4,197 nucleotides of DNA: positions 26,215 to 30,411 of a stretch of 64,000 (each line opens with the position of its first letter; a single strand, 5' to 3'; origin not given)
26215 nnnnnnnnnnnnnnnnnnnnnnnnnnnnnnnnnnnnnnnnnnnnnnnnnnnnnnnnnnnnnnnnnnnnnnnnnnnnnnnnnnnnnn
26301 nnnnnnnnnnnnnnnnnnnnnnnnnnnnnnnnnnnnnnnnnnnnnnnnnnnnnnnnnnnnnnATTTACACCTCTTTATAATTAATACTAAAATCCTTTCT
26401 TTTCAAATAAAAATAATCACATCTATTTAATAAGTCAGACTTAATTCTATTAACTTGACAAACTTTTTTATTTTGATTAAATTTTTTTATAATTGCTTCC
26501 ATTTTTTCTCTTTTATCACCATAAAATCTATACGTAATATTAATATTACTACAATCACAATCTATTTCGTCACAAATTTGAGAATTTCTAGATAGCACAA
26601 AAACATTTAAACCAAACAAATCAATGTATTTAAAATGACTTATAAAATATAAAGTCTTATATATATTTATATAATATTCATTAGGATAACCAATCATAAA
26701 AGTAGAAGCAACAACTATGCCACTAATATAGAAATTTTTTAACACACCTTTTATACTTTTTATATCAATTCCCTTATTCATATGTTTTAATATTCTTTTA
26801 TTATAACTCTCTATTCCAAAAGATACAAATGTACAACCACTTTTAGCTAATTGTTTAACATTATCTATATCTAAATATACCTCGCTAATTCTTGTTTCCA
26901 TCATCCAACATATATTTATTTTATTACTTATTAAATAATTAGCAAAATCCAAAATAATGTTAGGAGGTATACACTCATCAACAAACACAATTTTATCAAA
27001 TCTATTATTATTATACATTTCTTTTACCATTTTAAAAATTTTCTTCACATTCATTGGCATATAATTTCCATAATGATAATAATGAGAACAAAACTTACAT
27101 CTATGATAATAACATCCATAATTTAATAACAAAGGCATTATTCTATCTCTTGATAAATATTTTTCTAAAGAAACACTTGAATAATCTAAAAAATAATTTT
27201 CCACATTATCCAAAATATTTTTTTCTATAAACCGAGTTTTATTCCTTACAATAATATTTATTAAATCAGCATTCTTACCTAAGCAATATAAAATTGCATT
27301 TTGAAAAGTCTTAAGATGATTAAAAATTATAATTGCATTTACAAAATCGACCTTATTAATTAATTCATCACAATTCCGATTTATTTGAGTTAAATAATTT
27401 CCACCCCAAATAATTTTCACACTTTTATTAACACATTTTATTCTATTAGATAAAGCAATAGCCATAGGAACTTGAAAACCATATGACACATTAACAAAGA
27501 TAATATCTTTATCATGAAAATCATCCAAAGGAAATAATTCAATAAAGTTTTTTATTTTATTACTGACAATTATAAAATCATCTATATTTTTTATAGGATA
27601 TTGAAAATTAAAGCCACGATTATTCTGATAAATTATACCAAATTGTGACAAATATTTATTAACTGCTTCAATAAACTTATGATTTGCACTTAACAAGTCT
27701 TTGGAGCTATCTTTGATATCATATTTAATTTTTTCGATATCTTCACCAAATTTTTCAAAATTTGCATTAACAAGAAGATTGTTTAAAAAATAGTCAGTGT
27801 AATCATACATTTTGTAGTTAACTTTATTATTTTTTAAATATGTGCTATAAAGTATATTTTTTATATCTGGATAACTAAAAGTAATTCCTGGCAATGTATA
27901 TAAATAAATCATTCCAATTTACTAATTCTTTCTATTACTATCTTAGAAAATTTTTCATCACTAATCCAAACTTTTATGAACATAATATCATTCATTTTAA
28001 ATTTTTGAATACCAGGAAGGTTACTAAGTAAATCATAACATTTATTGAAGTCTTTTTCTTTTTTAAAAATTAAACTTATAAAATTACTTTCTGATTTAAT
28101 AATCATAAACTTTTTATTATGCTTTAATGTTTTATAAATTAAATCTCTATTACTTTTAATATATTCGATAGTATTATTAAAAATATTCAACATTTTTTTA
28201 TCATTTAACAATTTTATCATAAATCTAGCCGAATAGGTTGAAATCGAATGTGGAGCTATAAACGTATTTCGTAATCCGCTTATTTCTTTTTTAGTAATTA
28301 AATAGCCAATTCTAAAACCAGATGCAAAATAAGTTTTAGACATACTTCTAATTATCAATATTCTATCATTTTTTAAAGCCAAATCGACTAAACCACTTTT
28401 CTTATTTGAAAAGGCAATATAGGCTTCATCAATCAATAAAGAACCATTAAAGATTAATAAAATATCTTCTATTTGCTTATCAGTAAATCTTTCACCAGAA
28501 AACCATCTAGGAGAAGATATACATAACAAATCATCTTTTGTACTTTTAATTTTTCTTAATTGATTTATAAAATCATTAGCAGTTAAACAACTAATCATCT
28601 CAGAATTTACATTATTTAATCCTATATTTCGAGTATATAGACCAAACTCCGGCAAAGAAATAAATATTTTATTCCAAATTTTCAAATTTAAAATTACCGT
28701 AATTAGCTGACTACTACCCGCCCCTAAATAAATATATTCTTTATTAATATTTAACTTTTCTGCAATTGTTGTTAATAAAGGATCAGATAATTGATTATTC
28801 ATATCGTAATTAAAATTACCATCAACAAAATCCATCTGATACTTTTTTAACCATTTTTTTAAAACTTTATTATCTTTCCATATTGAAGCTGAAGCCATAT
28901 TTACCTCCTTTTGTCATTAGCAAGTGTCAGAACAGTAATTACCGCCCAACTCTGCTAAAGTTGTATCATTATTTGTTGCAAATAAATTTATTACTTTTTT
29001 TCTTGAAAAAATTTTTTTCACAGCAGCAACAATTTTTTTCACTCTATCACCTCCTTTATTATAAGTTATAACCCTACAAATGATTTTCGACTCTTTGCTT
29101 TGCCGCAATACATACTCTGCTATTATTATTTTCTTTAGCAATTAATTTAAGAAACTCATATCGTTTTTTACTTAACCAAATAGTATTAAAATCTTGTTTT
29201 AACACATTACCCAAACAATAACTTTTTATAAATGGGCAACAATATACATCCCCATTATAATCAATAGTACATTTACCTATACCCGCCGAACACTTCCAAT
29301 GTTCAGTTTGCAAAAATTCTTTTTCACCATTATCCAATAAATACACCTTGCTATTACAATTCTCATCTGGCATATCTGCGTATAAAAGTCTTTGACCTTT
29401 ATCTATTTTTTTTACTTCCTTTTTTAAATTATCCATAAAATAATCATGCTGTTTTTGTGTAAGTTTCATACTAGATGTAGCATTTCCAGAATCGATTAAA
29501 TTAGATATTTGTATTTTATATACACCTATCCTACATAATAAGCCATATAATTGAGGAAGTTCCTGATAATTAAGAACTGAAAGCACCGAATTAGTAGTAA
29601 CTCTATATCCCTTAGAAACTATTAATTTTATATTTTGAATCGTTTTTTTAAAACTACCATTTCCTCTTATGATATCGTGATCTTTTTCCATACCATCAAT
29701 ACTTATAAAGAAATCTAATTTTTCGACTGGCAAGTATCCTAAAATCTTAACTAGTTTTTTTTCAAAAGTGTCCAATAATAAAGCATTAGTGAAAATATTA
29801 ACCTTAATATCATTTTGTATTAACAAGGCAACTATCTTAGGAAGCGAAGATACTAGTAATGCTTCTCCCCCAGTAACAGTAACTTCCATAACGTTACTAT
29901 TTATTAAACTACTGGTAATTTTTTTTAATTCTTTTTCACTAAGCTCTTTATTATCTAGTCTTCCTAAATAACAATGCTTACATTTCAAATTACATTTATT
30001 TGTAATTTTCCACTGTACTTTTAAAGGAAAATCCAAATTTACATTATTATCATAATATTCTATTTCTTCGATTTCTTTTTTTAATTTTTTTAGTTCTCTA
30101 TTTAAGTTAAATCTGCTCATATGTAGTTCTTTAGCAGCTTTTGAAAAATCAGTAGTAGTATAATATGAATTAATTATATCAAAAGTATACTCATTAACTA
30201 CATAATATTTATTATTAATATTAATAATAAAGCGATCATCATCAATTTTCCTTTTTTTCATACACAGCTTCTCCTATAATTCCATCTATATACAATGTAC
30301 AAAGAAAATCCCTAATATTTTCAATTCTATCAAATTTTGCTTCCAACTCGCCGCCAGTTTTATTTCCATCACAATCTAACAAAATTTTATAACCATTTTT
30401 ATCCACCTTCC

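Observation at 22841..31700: Compact RiPP-like island with an enzyme combination that fits no class I can name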

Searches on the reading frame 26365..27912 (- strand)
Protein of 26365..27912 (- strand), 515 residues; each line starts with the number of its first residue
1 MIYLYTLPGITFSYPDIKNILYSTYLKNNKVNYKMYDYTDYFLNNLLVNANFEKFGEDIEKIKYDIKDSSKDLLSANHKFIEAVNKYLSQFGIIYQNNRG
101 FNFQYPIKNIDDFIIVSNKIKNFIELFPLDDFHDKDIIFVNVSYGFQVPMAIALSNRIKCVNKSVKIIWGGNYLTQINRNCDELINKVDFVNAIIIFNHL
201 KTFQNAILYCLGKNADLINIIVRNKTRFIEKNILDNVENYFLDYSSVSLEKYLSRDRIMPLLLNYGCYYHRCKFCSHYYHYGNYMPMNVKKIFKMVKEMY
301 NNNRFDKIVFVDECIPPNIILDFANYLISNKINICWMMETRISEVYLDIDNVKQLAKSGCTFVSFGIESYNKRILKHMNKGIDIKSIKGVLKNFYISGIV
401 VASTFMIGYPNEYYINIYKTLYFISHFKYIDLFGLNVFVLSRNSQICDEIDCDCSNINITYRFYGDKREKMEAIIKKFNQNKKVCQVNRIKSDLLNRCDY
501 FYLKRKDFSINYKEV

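Call 4: search_protein_families(library=pfam, proteins=[window:26365-27912:-], max_evalue=0.01)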
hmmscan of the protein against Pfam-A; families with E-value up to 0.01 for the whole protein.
window:26365-27912:- (515 aa): 1 family
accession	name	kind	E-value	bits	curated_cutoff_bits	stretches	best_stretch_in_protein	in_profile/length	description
PF04055.27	Radical_SAM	-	5.7e-13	49.8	29.5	1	270-420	9-162/166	Radical SAM superfamily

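Call 5: search_protein_families(library=ncbifam, proteins=[window:26365-27912:-], max_evalue=0.01)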
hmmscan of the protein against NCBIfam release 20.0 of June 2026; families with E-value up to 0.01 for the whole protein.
window:26365-27912:- (515 aa): 16 families
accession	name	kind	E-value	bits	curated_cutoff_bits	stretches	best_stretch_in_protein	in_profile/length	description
TIGR04479.1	bcpD_PhpK_rSAM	subfamily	3.4e-23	81.8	600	1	152-444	128-425/504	PhpK family radical SAM P-methyltransferase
TIGR03975.1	rSAM_ocin_1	subfamily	1.9e-17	63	281.85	1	105-426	98-432/606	RiPP maturation radical SAM C-methyltransferase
TIGR02026.1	BchE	equivalog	8.5e-14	51.3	481.35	1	232-428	165-366/497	magnesium-protoporphyrin IX monomethyl ester anaerobic oxidative cyclase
NF040542.1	rSAM_RCCLKC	equivalog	3.2e-13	49.6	450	1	120-411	34-334/423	arsinothricin biosynthesis radical SAM protein ArsL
TIGR03471.1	HpnJ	equivalog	1.7e-11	43.7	577.6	1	271-426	209-364/472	hopanoid biosynthesis associated radical SAM protein HpnJ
TIGR04072.2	rSAM_ladder_B12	equivalog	2.3e-11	43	360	1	234-429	156-351/443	lipid biosynthesis B12-binding/radical SAM protein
TIGR04014.1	B12_SAM_MJ_0865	equivalog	5e-09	35.5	360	1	361-433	270-342/434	methyl-coenzyme M reductase glutamine C-methyltransferase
NF050148.1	rSAM_ApyD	equivalog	6e-09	34.8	750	1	318-424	261-363/645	RiPP biosynthesis radical SAM protein ApyD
NF038361.1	rSAM_Sden_1168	equivalog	8.5e-08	31.2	575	1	237-441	263-462/560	Sden_1168 family B12-binding radical SAM P-methyltransferase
TIGR00089.1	TIGR00089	subfamily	9.5e-08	31.2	251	1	336-433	225-324/429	MiaB/RimO family radical SAM methylthiotransferase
NF033070.1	rSAM_AprD4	equivalog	1.9e-06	27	500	1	254-428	192-367/456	AprD4 family radical SAM diol-dehydratase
TIGR04013.1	B12_SAM_MJ_1487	hypoth_equivalog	6.4e-06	25.2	251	0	363-425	269-331/382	TIGR04013 family B12-binding domain/radical SAM domain-containing protein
TIGR04367.1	HpnR_B12_rSAM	equivalog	6.7e-05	21.6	650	1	134-401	60-327/490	hopanoid C-3 methylase HpnR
NF040546.1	rSAM_CUAEP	equivalog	7.5e-05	21.6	500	1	333-427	247-341/468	CUAEP/CCAEP-tail radical SAM (seleno)protein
TIGR04385.1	B12_rSAM_cofa1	equivalog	0.0001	21.7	450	1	264-426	201-363/438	B12 lower ligand biosynthesis radical SAM protein BzaD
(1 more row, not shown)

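Call 76: search_protein_families(library=padloc, proteins=[window:26365-27912:-], max_evalue=0.001)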
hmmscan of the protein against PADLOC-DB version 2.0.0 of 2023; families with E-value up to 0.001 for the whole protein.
window:26365-27912:- (515 aa): 0 families

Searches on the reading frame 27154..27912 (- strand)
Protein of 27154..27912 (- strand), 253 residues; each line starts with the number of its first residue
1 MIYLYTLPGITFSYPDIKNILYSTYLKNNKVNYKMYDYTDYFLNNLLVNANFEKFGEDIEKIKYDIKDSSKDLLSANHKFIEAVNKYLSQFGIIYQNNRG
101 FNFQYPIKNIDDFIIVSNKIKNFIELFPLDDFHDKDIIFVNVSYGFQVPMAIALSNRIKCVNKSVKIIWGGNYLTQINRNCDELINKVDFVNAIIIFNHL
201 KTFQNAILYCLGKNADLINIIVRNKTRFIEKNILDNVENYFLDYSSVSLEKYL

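Call 27: search_protein_families(library=pfam, proteins=[window:27154-27912:-], max_evalue=10)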
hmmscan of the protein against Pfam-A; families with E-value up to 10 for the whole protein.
seq(253 aa): 2 families
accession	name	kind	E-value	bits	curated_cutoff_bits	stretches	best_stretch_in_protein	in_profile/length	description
PF02310.24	B12-binding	-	0.018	15.3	32.1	1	133-183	50-100/121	B12 binding domain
PF21769.2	vRNAP_dom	-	0.16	12.8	27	1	145-192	36-82/145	Virion DNA-directed RNA polymerase domain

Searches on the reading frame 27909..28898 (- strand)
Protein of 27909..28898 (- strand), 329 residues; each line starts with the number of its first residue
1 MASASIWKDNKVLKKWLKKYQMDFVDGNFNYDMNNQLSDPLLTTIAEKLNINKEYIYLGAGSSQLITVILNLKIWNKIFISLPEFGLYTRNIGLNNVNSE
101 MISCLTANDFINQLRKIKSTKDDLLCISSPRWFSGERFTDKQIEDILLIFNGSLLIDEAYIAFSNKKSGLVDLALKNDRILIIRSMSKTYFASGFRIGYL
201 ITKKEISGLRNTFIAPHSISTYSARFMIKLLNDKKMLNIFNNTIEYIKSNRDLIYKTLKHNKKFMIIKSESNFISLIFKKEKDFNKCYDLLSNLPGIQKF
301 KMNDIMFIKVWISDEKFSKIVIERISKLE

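Call 4: search_protein_families(library=pfam, proteins=[window:27909-28898:-], max_evalue=0.01)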
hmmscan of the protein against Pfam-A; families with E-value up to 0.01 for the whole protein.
window:27909-28898:- (329 aa): 1 family
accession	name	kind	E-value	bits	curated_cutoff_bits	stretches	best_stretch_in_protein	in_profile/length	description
PF00155.27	Aminotran_1_2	-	1.1e-24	87.7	19.7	1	27-282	33-313/361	Aminotransferase class I and II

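Call 5: search_protein_families(library=ncbifam, proteins=[window:27909-28898:-], max_evalue=0.01)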
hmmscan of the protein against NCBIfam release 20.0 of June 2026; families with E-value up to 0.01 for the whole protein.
window:27909-28898:- (329 aa): 45 families (the best 25 are shown)
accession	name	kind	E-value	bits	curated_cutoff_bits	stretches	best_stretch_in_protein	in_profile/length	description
TIGR01141.1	hisC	equivalog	3.3e-36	124.9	276.55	1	41-288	60-305/349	histidinol-phosphate transaminase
TIGR01140.1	L_thr_O3P_dcar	equivalog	5.9e-23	81.5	290.55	1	41-283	53-287/331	threonine-phosphate decarboxylase CobD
NF002877.0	PRK03317.1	equivalog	6.4e-19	68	409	1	112-289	156-328/374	histidinol-phosphate transaminase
NF003496.0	PRK05166.1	equivalog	7.5e-16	57.8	540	1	39-281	74-322/373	histidinol-phosphate transaminase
NF002726.0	PRK02610.1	equivalog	8.1e-16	57.9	391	1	47-287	85-330/374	histidinol-phosphate transaminase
NF002878.0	PRK03321.1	subfamily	1e-15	57.3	374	1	40-280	61-304/352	histidinol-phosphate transaminase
NF041364.1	GntC_guanitoxin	equivalog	3.6e-14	52.4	415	1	42-282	43-302/356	guanitoxin biosynthesis PLP-dependent (S)-gamma-hydroxy-L-arginine cyclodehydratase GntC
TIGR01265.1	tyr_nico_aTase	subfamily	1.2e-13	50.8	292.45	1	49-272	92-332/403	tyrosine/nicotianamine family aminotransferase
TIGR01264.1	tyr_amTase_E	equivalog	8.3e-13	47.9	474.25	1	50-264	94-324/403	tyrosine transaminase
NF006580.0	PRK09105.1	subfamily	1e-12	47.7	444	1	31-280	78-323/375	pyridoxal phosphate-dependent aminotransferase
NF006014.0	PRK08153.1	equivalog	1.6e-12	47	510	1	41-286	73-318/370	pyridoxal phosphate-dependent aminotransferase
NF041091.1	asp_aminotase_Arch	equivalog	2.7e-12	46.2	550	1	46-292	80-335/376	aspartate aminotransferase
NF005915.1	PRK07908.1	equivalog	7e-12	45.4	360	1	41-282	50-287/332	Rv2231c family histidinol phosphate aminotransferase CobC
NF005021.0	PRK06425.1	equivalog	7.5e-12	45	353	1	52-286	59-287/335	histidinol-phosphate aminotransferase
NF006230.0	PRK08363.1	equivalog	1.7e-11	43.6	534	1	49-261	89-315/398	alanine aminotransferase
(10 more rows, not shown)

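Call 76: search_protein_families(library=padloc, proteins=[window:27909-28898:-], max_evalue=0.001)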
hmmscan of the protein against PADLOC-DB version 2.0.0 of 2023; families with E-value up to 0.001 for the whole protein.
window:27909-28898:- (329 aa): 0 families

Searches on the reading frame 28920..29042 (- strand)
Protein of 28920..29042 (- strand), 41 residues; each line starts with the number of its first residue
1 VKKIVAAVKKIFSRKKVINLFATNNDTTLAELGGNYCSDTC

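Call 35: find_homologous_proteins(query=window:28920-29042:-, max_evalue=10)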
Query seq(41 aa) (41 aa): 1 proteins with E <= 10 among 1 candidates.
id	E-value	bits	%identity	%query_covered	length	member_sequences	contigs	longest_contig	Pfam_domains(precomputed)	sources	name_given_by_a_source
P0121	4.1e-19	83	100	100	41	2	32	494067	-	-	-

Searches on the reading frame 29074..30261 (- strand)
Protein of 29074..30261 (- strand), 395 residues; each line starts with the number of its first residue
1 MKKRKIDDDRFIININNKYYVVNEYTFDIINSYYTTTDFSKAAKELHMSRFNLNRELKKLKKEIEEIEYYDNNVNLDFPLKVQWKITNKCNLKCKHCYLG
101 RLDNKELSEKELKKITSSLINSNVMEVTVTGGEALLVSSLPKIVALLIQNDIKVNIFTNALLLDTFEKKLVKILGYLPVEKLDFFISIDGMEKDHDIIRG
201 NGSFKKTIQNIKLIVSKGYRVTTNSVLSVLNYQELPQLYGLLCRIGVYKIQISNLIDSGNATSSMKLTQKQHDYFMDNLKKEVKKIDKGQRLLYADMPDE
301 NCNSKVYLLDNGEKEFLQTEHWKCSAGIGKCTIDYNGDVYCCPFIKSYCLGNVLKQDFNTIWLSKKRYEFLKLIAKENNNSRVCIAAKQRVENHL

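Call 4: search_protein_families(library=pfam, proteins=[window:29074-30261:-], max_evalue=0.01)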
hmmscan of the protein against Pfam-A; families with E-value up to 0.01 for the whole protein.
window:29074-30261:- (395 aa): 3 families
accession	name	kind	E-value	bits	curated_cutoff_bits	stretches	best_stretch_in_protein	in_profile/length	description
PF04055.27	Radical_SAM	-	2e-17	64.3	29.5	1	85-239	2-163/166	Radical SAM superfamily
PF13186.11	SPASM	-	2.3e-08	34.6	21.5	1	324-384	1-63/67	Iron-sulfur cluster-binding domain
PF13353.11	Fer4_12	-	1.8e-05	25.5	22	1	88-147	13-74/137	4Fe-4S single cluster domain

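Call 5: search_protein_families(library=ncbifam, proteins=[window:29074-30261:-], max_evalue=0.01)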
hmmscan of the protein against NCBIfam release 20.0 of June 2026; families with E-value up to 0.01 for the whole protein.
window:29074-30261:- (395 aa): 62 families (the best 25 are shown)
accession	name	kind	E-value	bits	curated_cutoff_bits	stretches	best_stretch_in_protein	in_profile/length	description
TIGR03962.1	mycofact_rSAM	equivalog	1.3e-30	106.8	265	1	75-372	7-292/339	mycofactocin radical SAM maturase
TIGR04053.2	TIGR04053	equivalog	1.2e-27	97.2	395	1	79-372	7-323/366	TIGR04053 family radical SAM/SPASM domain-containing protein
TIGR04051.1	rSAM_NirJ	equivalog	3e-27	95.5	515.45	1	82-368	4-299/354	heme d1 biosynthesis radical SAM protein NirJ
TIGR04054.1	rSAM_NirJ1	equivalog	6.6e-27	94.1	650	1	82-366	38-331/387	putative heme d1 biosynthesis radical SAM protein NirJ1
TIGR04133.1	rSAM_w_lipo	hypoth_equivalog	7.9e-27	94.1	425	1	69-370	13-306/350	TIGR04133 family radical SAM/SPASM protein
TIGR04546.1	rSAM_ahbC_deAc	equivalog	1.3e-25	90.1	650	1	82-380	41-348/390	12,18-didecarboxysiroheme deacetylase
TIGR04340.1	rSAM_ACGX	hypoth_equivalog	1.6e-25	90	400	1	82-368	5-298/341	radical SAM/SPASM domain protein, ACGX system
NF050035.1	rSAM_WgK_link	exception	4.3e-24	85.2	650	1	78-385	7-333/367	radical SAM/SPASM peptide maturase WgkB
TIGR04347.1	pseudo_SAM_Halo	equivalog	2.6e-23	82.9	525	1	82-379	40-347/390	TIGR04347 family pseudo-SAM/SPASM protein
TIGR04055.1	rSAM_NirJ2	equivalog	1.3e-22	80.8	500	1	82-373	2-284/326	putative heme d1 biosynthesis radical SAM protein NirJ2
TIGR04103.1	rSAM_nif11_3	equivalog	2.4e-22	79.1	725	1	83-363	8-288/412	nif11-class peptide radical SAM maturase 3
TIGR04303.1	GeoRSP_rSAM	equivalog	3.5e-22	79.4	400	1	77-370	2-283/325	GeoRSP system radical SAM/SPASM protein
TIGR03470.1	HpnH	equivalog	7e-22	77.8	225.05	1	77-271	25-216/318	adenosyl-hopene transferase HpnH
TIGR04545.1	rSAM_ahbD_hemeb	equivalog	3.1e-21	76.2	500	1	82-379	2-301/339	heme b synthase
NF049973.1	radical_Rv1681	equivalog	1.8e-20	73.2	380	1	84-270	75-264/326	Rv1681 family radical SAM protein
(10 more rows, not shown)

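Call 31: search_solved_structures(query=window:29074-30261:-, max_evalue=0.001)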
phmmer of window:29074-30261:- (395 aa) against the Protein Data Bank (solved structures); distinct sequences matched with E-value up to 0.001: 4.
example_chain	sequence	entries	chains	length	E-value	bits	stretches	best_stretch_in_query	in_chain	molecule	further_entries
6efn_A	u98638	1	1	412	2.8e-18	69.3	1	75-275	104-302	Sporulation killing factor maturation protein SkfB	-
7vob_C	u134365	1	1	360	2.6e-08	36.5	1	86-255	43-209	Cytosylglucuronate decarboxylase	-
7voc_C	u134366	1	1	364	2.6e-08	36.5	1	86-255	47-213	Cytosylglucuronate decarboxylase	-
5v1q_A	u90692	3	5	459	3.7e-07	32.7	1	57-382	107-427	Radical SAM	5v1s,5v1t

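Call 76: search_protein_families(library=padloc, proteins=[window:29074-30261:-], max_evalue=0.001)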
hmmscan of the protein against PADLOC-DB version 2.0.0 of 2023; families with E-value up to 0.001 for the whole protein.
window:29074-30261:- (395 aa): 3 families
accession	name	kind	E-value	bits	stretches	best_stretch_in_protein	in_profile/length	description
PDLC02903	pVip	-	2.2e-20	71.2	1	82-282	2-194/257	Viperins not associated with kinases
PDLC02904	pVip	-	3e-18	64.3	1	80-279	3-197/262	Viperins associated with kinases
PDLC02905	pVip-kinase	-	1.9e-08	32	1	69-286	172-397/474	Viperin-kinase fusion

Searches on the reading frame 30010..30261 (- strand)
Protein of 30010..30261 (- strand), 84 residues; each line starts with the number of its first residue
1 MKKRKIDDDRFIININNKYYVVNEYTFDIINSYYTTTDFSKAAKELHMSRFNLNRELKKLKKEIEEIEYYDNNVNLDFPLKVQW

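Call 27: search_protein_families(library=pfam, proteins=[window:30010-30261:-], max_evalue=10)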
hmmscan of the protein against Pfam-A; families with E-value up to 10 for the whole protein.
seq(84 aa): 4 families
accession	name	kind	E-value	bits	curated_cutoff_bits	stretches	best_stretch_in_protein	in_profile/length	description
PF05043.19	Mga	-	0.0014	19.6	21.1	1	18-67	10-61/87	Mga helix-turn-helix domain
PF00126.33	HTH_1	-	0.0017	18.7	26.6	1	36-64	13-41/60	Bacterial regulatory helix-turn-helix protein, lysR family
PF08286.16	Spc24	-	0.025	15.2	25.3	1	38-73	8-43/109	Spc24 subunit of Ndc80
PF22277.2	EncFtn-like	-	0.042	14.1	27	1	41-75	4-38/85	EncFtn-like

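Call 61: search_solved_structures(query=A4, max_evalue=10)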
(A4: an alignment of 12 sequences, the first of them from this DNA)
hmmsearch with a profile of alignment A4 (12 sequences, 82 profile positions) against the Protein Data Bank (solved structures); distinct sequences matched with E-value up to 10: 7.
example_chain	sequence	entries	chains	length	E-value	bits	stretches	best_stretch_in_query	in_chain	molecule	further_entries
6uxt_A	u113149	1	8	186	0.22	15.1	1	45-77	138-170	YfdX protein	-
8gv5_B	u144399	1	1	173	0.26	14.8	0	42-66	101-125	Hemagglutinin HA2 chain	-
4jos_A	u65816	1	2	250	0.36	14.4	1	5-36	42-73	Adenosylhomocysteine nucleosidase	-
1y0u_A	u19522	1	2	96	0.86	13.2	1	19-61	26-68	arsenical resistance operon repressor, putative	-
1ru7_B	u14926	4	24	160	3.3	11.3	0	37-67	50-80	hemagglutinin | Hemagglutinin HA2 chain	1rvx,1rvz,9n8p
7t03_A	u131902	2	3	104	3.7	11.2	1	36-72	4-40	Cold unfolding four helix bundle | Designed cold unfolding four helix bundle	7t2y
5bw8_C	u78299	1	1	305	5.5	10.6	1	47-76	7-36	Golgi to ER traffic protein 4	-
